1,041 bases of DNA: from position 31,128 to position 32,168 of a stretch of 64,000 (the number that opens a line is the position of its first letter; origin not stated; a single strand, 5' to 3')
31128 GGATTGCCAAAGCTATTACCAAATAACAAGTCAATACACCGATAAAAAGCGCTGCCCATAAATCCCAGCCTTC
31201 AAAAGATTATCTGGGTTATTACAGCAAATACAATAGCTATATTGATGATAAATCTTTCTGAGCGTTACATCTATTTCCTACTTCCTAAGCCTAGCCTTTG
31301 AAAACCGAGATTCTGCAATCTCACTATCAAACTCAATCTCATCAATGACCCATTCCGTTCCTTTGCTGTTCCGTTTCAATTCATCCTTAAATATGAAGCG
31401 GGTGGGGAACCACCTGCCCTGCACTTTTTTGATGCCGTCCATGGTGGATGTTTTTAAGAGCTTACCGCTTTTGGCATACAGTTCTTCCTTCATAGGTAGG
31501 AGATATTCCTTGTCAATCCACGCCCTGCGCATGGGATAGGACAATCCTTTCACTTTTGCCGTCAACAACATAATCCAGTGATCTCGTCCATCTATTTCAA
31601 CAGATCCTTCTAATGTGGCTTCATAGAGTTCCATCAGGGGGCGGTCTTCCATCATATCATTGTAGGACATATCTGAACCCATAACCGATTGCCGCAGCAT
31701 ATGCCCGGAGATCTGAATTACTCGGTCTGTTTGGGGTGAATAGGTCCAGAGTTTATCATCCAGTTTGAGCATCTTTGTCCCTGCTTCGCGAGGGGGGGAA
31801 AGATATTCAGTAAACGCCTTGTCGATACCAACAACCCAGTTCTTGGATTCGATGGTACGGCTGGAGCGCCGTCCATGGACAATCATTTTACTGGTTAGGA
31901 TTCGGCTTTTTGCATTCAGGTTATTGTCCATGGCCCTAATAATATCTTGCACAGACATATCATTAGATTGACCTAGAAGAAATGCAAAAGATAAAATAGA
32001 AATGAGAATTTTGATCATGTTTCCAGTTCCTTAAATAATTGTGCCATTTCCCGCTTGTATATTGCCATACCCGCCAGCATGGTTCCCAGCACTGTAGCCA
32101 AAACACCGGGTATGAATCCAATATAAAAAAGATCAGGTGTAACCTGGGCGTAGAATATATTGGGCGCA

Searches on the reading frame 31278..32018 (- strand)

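Call 7: search_protein_families(library=pfam, proteins=[window:31278-32018:-], max_evalue=0.00001)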
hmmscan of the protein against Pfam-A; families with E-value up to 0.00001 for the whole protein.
window:31278-32018:- (246 aa): 1 family
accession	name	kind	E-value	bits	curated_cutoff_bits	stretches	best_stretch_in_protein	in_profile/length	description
PF17131.11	LolA_like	-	4e-54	183.5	30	1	66-246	3-184/184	Outer membrane lipoprotein-sorting protein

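Call 83: search_protein_families(library=ncbifam, proteins=[window:31278-32018:-], max_evalue=0.01)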
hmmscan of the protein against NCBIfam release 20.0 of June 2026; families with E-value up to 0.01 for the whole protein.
window:31278-32018:- (246 aa): 0 families
